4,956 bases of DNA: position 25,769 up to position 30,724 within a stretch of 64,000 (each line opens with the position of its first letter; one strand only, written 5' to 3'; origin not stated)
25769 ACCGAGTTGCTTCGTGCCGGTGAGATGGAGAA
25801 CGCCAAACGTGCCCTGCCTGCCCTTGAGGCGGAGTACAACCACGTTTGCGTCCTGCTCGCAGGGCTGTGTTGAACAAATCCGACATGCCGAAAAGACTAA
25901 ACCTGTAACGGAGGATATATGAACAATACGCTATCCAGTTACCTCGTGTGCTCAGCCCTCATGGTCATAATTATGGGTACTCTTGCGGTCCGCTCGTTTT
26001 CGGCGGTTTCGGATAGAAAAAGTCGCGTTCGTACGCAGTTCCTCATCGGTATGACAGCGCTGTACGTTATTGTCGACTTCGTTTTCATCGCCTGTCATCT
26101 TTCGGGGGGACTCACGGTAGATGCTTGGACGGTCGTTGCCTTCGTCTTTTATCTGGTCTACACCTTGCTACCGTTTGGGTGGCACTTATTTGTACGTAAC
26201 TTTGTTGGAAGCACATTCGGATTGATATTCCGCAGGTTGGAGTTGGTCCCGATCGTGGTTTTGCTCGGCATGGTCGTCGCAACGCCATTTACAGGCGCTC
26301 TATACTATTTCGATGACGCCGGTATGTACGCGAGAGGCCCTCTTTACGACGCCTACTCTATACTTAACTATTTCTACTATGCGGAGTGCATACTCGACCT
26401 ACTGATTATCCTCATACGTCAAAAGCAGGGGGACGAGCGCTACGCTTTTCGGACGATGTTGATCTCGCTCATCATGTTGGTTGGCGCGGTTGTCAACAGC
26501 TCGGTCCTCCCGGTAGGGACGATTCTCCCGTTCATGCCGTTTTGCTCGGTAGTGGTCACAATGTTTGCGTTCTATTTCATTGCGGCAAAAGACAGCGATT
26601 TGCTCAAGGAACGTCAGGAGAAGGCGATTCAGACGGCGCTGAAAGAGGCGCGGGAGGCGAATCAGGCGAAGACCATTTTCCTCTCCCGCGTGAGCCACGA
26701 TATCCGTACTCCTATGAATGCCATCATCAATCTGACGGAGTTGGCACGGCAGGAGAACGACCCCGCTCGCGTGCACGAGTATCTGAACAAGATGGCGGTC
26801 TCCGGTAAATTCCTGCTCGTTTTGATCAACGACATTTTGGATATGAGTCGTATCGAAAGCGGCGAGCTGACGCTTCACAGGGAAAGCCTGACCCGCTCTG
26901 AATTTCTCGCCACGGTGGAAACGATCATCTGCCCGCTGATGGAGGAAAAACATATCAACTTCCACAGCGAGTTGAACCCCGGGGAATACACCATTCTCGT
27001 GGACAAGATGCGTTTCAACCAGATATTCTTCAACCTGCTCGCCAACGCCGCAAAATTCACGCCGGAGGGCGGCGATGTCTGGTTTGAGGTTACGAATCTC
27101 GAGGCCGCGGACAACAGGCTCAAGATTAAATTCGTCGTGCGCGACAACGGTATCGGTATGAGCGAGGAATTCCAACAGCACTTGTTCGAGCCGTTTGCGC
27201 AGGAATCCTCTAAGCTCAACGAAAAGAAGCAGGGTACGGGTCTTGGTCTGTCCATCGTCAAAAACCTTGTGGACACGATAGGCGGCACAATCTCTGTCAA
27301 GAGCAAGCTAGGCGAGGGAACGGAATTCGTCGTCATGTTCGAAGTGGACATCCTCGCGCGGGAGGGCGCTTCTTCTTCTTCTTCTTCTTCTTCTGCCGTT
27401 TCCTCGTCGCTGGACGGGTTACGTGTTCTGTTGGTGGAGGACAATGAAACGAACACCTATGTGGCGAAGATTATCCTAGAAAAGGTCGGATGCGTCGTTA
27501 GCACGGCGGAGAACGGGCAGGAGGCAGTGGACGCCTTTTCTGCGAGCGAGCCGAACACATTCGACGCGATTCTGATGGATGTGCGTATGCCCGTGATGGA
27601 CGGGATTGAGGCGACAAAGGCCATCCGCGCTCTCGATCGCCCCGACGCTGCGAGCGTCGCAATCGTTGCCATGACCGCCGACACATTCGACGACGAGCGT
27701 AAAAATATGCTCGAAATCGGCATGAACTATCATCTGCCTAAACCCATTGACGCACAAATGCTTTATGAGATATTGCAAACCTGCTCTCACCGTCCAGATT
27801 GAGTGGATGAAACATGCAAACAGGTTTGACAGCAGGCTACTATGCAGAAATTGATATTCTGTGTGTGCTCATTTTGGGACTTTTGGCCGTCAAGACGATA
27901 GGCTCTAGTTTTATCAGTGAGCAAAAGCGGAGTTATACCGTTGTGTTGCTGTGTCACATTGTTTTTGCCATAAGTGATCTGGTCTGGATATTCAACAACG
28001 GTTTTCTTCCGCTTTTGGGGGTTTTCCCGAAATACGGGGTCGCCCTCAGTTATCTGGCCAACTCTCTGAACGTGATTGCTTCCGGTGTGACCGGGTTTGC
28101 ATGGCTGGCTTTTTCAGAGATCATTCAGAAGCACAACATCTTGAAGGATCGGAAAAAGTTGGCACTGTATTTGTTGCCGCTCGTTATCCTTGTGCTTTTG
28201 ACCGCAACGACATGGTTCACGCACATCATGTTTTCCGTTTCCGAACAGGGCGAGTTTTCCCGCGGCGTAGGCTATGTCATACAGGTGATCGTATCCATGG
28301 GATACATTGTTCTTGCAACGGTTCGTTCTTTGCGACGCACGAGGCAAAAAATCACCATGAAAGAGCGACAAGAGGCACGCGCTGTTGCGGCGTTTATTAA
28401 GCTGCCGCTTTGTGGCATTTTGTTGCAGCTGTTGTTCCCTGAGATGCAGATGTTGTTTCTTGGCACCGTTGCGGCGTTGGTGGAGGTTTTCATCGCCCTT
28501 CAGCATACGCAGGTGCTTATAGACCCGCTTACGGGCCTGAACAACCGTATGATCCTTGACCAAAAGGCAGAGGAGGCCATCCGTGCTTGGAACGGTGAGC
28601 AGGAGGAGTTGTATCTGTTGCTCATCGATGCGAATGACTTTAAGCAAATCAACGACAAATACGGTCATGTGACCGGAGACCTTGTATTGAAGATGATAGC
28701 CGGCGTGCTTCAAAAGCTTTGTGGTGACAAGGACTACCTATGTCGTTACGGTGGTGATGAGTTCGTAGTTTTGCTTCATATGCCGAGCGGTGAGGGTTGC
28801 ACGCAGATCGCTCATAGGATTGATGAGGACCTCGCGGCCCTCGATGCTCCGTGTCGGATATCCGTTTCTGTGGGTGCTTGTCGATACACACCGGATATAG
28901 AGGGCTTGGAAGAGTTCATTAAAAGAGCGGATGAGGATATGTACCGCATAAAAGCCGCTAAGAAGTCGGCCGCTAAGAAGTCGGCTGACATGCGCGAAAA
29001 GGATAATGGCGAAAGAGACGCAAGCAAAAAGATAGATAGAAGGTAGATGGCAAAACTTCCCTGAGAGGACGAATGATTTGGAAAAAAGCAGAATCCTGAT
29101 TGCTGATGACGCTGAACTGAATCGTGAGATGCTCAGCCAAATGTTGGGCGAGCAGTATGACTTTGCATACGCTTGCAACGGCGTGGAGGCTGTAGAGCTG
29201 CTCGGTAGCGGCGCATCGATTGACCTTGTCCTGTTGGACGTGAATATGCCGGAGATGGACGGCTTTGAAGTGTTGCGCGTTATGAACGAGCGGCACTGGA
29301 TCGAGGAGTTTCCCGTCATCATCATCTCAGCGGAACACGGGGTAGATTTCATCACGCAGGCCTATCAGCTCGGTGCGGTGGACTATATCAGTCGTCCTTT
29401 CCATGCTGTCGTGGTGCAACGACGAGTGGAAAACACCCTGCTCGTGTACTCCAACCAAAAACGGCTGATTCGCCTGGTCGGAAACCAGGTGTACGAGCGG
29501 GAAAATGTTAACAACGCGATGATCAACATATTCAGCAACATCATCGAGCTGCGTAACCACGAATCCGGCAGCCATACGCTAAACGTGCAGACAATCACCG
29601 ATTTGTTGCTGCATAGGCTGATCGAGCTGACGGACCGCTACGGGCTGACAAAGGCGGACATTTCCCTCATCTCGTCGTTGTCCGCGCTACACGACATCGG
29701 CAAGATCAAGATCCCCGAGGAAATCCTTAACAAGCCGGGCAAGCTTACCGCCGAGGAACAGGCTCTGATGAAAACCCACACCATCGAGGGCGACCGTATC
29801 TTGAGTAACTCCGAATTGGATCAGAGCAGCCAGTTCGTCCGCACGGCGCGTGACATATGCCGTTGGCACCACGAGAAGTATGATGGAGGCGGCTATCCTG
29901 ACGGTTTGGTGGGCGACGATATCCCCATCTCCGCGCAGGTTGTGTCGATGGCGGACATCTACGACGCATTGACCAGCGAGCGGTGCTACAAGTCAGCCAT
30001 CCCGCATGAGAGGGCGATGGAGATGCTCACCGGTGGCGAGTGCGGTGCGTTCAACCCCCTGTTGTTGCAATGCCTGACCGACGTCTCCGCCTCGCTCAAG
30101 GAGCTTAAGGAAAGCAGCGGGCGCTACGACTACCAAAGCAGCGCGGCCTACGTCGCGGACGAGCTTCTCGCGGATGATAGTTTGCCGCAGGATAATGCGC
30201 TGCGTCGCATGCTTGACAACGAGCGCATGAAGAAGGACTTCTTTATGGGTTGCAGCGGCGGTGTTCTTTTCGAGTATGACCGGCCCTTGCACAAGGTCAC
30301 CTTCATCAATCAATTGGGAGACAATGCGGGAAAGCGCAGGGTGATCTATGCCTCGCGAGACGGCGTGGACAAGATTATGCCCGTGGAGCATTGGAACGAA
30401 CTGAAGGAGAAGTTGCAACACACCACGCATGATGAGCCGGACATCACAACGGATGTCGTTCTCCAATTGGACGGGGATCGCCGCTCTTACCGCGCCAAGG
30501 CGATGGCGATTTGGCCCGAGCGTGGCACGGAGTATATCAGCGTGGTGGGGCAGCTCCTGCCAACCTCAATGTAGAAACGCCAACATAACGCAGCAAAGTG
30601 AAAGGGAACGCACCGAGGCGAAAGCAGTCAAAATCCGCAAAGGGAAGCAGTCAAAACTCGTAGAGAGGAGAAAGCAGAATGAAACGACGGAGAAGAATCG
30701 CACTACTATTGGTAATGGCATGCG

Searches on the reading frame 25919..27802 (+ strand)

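Call 8: search_protein_families(library=pfam, proteins=[window:25919-27802:+], max_evalue=0.01)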
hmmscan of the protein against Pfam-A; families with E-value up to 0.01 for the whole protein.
window:25919-27802:+ (627 aa): 4 families
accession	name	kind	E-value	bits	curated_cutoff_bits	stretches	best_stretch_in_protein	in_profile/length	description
PF02518.31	HATPase_c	-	1e-26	93.9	26.4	1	362-475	2-108/111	Histidine kinase-, DNA gyrase B-, and HSP90-like ATPase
PF00072.30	Response_reg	-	1.2e-22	80.7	30.2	1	503-619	1-110/111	Response regulator receiver domain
PF00512.31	HisKA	-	9.3e-17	61.3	26.9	1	251-315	2-66/66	His Kinase A (phospho-acceptor) domain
PF16927.11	HisKA_7TM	-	4.2e-06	27.2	28.6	1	9-220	2-212/224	N-terminal 7TM region of histidine kinase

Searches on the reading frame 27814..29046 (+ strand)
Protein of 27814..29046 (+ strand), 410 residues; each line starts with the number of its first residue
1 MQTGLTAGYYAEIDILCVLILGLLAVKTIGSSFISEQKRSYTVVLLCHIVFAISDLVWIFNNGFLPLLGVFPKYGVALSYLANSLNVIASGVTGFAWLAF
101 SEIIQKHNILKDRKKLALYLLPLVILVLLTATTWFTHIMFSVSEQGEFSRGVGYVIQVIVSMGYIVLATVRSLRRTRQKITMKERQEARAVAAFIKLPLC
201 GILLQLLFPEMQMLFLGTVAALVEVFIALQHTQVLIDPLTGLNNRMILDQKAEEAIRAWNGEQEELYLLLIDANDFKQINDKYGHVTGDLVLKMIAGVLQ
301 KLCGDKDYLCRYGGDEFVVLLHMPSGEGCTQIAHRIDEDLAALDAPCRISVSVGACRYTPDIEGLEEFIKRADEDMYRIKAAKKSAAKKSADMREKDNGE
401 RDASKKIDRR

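Call 8: search_protein_families(library=pfam, proteins=[window:27814-29046:+], max_evalue=0.01)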
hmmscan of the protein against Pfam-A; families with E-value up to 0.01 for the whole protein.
window:27814-29046:+ (410 aa): 3 families
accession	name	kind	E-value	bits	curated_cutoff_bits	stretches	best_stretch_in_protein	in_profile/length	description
PF00990.26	GGDEF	-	7.8e-39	133.5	23.8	1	235-384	2-159/161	Diguanylate cyclase, GGDEF domain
PF16927.11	HisKA_7TM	-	1.9e-05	25.1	28.6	1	18-233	6-218/224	N-terminal 7TM region of histidine kinase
PF17853.6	GGDEF_2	-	0.001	19.7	24.5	1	290-367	36-105/116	GGDEF-like domain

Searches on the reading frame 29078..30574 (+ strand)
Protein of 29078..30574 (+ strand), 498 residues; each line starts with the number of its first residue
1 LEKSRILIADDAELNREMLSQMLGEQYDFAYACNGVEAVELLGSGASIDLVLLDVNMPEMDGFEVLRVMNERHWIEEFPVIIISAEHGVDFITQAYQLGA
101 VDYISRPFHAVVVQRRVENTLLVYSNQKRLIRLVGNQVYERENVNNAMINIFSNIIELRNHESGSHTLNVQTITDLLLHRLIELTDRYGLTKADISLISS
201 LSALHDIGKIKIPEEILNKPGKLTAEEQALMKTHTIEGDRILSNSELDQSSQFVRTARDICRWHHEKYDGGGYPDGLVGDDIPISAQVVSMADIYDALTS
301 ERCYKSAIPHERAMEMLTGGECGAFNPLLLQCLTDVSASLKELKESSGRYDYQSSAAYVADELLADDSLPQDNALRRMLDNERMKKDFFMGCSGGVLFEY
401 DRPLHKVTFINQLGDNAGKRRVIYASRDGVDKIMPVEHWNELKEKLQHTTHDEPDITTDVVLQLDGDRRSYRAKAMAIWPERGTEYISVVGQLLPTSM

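Call 8: search_protein_families(library=pfam, proteins=[window:29078-30574:+], max_evalue=0.01)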
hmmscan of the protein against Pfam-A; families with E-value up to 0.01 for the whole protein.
window:29078-30574:+ (498 aa): 3 families
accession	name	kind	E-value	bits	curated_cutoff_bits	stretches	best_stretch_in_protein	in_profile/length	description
PF13487.12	HD_5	-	3.2e-25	89.3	27.2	1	189-318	33-159/170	HD domain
PF00072.30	Response_reg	-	1.2e-23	83.8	30.2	1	6-114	1-107/111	Response regulator receiver domain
PF01966.28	HD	-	5.1e-14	53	22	1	165-297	3-115/116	HD domain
